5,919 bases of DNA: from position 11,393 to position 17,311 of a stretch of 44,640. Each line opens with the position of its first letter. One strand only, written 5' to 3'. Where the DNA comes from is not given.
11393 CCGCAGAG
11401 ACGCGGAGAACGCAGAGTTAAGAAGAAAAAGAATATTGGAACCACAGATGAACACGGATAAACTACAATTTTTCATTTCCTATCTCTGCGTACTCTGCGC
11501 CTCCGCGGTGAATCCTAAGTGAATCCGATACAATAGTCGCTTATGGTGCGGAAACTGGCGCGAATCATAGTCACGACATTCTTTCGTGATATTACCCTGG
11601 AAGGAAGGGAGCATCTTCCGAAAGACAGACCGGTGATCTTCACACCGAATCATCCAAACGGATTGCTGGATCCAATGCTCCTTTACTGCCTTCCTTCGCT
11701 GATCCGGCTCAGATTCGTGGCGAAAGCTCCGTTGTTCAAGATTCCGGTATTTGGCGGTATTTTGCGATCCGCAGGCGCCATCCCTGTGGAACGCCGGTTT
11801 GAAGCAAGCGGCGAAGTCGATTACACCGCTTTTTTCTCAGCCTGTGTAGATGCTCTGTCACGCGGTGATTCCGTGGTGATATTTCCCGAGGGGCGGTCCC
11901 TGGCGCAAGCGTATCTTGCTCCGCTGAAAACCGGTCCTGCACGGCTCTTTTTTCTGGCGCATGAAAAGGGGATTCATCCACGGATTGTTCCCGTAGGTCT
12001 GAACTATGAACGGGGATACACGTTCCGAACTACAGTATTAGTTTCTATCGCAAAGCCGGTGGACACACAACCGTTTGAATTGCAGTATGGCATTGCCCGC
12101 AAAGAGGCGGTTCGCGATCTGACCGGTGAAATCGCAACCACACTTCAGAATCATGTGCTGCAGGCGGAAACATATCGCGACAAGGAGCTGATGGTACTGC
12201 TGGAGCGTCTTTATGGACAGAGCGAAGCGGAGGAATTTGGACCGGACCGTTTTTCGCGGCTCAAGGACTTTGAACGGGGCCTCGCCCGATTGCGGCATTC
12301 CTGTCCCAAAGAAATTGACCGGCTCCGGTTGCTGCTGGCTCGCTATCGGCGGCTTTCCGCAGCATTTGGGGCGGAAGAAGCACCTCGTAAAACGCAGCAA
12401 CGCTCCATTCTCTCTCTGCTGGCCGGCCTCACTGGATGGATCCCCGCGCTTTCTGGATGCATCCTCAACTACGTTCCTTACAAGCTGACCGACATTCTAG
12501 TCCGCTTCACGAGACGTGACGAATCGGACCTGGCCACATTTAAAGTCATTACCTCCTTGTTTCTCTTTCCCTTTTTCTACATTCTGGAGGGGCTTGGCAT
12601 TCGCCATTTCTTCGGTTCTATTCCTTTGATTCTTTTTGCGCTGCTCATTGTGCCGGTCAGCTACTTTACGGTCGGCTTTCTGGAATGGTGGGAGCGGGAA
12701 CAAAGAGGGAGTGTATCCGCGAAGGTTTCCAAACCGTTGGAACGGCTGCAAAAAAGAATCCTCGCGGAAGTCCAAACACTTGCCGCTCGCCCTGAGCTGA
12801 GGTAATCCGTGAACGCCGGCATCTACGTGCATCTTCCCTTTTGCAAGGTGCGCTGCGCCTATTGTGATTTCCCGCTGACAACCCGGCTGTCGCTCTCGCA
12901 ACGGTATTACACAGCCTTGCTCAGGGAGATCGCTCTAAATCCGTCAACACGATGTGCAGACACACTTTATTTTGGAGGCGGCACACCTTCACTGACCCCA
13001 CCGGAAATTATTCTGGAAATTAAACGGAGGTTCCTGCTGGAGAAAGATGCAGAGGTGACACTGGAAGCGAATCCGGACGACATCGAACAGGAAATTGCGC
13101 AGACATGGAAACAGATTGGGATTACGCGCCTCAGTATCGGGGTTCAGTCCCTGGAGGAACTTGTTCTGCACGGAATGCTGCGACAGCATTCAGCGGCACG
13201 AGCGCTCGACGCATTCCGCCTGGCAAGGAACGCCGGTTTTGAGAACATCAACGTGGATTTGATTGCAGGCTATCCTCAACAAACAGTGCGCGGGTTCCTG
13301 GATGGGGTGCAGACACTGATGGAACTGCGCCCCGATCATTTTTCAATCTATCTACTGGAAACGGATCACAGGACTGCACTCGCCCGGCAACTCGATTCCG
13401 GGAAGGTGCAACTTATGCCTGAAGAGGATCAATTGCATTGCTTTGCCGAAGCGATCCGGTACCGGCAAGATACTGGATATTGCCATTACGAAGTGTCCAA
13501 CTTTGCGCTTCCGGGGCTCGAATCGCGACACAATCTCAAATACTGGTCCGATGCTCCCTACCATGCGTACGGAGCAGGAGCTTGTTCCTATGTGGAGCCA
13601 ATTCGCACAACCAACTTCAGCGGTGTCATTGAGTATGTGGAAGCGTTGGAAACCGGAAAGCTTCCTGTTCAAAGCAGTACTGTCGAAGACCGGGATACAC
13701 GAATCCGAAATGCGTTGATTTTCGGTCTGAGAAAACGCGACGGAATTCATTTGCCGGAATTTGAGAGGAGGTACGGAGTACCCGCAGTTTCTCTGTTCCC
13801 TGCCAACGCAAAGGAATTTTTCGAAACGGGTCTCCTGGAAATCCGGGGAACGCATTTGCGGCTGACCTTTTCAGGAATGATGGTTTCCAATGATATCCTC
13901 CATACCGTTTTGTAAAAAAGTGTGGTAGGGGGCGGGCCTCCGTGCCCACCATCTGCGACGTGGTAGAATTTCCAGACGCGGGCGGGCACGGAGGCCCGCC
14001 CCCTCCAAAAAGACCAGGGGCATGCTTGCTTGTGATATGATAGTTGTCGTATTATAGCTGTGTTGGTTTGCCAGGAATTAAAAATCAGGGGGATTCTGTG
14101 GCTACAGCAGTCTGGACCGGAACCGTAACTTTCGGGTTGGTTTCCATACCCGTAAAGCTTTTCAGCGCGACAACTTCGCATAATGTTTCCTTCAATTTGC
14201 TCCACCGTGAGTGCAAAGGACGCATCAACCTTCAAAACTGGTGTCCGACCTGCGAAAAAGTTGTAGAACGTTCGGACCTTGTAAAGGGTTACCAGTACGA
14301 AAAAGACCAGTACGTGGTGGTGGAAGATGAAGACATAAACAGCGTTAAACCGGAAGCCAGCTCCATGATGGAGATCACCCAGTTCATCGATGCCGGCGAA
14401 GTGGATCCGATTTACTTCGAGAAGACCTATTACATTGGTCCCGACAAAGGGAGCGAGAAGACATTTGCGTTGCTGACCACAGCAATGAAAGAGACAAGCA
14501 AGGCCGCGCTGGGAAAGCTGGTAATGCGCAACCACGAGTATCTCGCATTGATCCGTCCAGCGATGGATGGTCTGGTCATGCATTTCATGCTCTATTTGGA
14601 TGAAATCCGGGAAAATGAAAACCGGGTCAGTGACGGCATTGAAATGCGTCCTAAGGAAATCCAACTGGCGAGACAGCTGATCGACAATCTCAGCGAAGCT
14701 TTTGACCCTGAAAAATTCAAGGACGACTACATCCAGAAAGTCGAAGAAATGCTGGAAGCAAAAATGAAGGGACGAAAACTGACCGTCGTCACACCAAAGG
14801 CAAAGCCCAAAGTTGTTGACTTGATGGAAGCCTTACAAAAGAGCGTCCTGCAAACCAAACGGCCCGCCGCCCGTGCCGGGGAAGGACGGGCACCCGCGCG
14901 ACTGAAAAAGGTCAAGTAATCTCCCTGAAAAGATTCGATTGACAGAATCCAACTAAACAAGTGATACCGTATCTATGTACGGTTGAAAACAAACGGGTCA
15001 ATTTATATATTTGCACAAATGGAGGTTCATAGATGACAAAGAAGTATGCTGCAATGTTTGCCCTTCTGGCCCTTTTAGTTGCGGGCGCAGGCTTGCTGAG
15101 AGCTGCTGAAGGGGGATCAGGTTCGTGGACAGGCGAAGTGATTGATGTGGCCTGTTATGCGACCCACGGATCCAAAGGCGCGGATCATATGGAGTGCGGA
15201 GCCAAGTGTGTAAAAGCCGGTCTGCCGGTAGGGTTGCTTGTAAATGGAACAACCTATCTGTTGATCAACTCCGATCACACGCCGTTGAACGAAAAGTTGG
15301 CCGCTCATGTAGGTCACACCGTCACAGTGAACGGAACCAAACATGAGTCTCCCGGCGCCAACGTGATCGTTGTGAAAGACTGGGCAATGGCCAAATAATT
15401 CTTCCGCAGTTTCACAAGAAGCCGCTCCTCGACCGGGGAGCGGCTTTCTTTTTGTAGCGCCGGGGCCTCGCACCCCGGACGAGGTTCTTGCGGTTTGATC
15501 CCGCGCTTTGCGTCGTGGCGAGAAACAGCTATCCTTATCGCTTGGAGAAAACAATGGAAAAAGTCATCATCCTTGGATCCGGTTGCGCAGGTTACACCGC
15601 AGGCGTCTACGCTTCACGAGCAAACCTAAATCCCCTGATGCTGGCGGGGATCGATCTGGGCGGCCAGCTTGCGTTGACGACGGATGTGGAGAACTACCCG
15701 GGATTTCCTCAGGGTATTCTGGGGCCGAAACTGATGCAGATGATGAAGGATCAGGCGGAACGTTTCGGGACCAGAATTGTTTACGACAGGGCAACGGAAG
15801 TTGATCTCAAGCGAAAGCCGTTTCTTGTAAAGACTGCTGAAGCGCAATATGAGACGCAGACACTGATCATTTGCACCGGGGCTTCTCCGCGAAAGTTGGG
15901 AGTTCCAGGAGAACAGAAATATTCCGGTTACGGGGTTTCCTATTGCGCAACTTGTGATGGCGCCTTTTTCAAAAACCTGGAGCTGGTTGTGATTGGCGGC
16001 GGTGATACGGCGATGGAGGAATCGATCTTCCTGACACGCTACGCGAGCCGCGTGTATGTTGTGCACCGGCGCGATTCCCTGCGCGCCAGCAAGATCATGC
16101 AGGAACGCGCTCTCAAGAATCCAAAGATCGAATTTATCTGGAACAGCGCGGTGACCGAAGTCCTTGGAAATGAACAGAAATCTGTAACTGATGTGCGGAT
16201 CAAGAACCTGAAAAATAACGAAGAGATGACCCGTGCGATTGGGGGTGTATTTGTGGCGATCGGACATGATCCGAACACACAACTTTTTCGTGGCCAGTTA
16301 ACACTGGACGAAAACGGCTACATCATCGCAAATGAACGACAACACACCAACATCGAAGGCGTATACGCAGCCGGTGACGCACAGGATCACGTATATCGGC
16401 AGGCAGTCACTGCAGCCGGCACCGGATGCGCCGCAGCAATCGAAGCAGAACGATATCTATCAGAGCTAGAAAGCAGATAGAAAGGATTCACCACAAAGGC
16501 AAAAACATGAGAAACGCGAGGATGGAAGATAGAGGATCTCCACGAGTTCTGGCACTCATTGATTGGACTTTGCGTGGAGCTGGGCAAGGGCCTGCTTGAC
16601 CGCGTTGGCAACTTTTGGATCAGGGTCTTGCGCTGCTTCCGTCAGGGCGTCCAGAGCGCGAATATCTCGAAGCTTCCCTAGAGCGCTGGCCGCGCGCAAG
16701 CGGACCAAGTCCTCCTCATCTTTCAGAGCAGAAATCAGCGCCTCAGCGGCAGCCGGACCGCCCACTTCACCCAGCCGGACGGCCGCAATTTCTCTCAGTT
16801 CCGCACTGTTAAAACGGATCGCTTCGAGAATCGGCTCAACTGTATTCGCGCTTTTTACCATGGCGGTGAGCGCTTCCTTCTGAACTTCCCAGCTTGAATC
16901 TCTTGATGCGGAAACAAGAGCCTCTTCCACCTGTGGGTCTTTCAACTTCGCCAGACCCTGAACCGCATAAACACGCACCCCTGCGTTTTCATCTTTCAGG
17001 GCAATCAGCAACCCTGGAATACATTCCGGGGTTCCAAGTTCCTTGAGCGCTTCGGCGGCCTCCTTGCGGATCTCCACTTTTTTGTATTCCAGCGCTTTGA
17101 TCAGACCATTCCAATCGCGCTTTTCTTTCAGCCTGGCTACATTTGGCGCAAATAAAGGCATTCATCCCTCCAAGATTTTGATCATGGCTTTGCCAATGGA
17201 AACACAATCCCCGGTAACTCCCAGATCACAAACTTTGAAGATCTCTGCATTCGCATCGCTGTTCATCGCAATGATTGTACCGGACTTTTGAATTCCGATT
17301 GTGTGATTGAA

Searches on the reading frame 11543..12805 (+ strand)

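Call 38: search_protein_families(library=pfam, proteins=[window:11543-12805:+], max_evalue=0.00001)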
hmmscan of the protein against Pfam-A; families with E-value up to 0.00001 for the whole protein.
window:11543-12805:+ (420 aa): 1 family
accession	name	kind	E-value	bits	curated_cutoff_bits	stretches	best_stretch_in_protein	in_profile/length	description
PF01553.26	Acyltransferase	-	4.4e-22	78.7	23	1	17-152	2-130/132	Acyltransferase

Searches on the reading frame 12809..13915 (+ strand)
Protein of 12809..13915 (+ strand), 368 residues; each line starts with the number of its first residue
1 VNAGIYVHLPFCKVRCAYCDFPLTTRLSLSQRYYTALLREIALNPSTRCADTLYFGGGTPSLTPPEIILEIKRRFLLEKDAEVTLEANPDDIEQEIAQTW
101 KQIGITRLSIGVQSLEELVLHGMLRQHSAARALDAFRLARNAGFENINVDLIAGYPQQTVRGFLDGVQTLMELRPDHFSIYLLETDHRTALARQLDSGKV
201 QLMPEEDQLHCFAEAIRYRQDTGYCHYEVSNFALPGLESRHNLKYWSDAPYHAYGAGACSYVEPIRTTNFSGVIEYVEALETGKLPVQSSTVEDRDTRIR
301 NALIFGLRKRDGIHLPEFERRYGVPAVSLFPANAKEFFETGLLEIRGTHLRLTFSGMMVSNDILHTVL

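Call 39: search_protein_families(library=pfam, proteins=[window:12809-13915:+], max_evalue=0.00001)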
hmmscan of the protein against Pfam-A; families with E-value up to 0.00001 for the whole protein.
window:12809-13915:+ (368 aa): 2 families
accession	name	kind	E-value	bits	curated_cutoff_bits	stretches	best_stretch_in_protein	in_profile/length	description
PF04055.27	Radical_SAM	-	8.1e-23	81.8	29.5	1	6-162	1-158/166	Radical SAM superfamily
PF06969.22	HemN_C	-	7.4e-14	52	24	1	294-359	2-67/67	HemN C-terminal domain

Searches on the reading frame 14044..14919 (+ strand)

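Call 39: search_protein_families(library=pfam, proteins=[window:14044-14919:+], max_evalue=0.00001)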
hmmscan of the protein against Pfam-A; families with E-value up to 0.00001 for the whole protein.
window:14044-14919:+ (291 aa): 1 family
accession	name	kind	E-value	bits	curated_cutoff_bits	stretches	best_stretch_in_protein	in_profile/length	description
PF02735.22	Ku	-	1.4e-50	172.3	25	1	30-205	2-187/190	Ku70/Ku80 beta-barrel domain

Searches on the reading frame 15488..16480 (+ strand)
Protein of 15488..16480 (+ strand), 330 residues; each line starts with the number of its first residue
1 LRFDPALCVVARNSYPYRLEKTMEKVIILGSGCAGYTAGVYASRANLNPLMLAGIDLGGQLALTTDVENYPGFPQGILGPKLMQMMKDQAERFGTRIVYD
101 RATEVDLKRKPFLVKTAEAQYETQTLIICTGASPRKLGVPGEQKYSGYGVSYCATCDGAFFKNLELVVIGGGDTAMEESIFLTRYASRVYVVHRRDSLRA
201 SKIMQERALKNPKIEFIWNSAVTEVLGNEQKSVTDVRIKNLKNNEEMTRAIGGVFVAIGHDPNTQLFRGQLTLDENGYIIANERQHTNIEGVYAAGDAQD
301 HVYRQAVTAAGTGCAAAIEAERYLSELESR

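Call 39: search_protein_families(library=pfam, proteins=[window:15488-16480:+], max_evalue=0.00001)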
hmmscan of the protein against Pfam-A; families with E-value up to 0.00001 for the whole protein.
window:15488-16480:+ (330 aa): 3 families
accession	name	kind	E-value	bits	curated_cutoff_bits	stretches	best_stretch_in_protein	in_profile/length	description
PF07992.20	Pyr_redox_2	-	2e-53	182.2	26.1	1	25-313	2-291/291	Pyridine nucleotide-disulphide oxidoreductase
PF13738.12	Pyr_redox_3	-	5.2e-22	78.9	30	1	101-296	103-305/305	Pyridine nucleotide-disulphide oxidoreductase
PF00070.33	Pyr_redox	-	7.5e-19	68.5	22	1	166-239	2-80/82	Pyridine nucleotide-disulphide oxidoreductase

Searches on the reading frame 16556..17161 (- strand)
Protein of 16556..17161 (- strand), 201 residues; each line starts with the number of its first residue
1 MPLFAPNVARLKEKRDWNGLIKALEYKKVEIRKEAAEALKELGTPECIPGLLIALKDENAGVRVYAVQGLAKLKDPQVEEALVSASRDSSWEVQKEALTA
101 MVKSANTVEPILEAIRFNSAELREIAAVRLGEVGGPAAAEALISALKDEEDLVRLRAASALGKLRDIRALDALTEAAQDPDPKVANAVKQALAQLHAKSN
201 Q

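Call 39: search_protein_families(library=pfam, proteins=[window:16556-17161:-], max_evalue=0.00001)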
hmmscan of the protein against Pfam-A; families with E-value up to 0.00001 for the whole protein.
window:16556-17161:- (201 aa): 5 families
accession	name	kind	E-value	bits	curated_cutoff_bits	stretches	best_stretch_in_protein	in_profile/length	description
PF13646.12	HEAT_2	-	7.1e-29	100.4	27.7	2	109-193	2-88/88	HEAT repeats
PF03130.22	HEAT_PBS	-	3.9e-19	67.4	20.9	0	153-179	1-27/27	PBS lyase HEAT-like repeat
PF02985.28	HEAT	-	1.8e-17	62.2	23.5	0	141-164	4-27/31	HEAT repeat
PF13513.12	HEAT_EZ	-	2.8e-07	31.4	27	0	137-164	28-55/55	HEAT-like repeat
PF12717.13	Cnd1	-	2.8e-07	31.1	26.4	0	139-200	23-90/162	non-SMC mitotic condensation complex subunit 1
